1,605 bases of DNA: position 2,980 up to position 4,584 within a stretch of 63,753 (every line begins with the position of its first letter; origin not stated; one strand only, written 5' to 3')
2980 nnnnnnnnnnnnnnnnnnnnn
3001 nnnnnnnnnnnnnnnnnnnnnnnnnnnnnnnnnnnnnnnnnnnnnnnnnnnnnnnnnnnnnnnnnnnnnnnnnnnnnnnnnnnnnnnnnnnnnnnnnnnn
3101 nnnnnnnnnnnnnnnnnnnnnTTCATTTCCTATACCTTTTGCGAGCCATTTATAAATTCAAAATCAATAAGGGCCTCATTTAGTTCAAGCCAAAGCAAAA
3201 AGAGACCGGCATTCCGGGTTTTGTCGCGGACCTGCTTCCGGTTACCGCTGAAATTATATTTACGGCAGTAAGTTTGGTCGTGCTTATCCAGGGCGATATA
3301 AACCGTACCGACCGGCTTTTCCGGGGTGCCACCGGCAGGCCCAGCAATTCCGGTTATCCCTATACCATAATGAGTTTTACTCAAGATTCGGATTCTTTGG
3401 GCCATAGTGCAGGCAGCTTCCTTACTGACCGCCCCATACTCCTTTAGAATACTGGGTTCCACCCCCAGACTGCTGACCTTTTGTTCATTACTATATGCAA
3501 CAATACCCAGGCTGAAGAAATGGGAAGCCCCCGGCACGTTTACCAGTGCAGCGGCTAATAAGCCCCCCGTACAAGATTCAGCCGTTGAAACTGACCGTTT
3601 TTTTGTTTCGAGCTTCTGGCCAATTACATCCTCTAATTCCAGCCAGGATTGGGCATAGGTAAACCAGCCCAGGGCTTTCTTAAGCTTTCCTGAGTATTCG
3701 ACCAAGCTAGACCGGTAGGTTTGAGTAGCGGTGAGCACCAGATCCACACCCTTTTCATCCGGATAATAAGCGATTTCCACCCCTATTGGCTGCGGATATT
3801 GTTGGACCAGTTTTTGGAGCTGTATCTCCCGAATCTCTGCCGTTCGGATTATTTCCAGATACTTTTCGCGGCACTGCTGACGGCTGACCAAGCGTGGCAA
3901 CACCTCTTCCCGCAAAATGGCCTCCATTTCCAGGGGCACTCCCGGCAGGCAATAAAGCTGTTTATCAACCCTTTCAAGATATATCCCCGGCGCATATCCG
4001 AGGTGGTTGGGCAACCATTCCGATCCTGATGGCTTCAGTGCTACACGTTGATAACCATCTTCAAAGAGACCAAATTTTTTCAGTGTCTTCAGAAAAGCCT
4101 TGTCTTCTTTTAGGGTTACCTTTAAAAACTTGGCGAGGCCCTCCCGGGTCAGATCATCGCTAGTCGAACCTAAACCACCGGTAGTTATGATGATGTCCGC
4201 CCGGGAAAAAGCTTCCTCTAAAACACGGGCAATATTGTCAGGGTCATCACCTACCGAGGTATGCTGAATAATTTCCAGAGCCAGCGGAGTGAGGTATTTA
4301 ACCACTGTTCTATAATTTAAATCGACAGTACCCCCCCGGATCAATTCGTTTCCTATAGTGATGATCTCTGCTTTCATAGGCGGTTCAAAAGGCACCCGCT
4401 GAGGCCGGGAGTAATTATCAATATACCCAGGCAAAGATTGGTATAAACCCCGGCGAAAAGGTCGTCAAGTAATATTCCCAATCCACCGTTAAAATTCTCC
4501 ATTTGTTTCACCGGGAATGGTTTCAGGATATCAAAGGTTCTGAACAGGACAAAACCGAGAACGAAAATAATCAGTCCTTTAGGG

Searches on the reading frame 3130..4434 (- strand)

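Call 63: search_protein_families(library=pfam, proteins=[window:3130-4434:-], max_evalue=0.00001)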
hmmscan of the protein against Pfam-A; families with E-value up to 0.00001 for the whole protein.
window:3130-4434:- (434 aa): 2 families
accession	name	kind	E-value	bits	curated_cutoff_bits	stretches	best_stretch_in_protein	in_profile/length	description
PF02464.23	CinA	-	2.5e-53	180.3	23.5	1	266-414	3-151/155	Competence-damaged protein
PF00994.29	MoCF_biosynth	-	1.9e-30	105.9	26.6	1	23-182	1-142/144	Probable molybdopterin binding domain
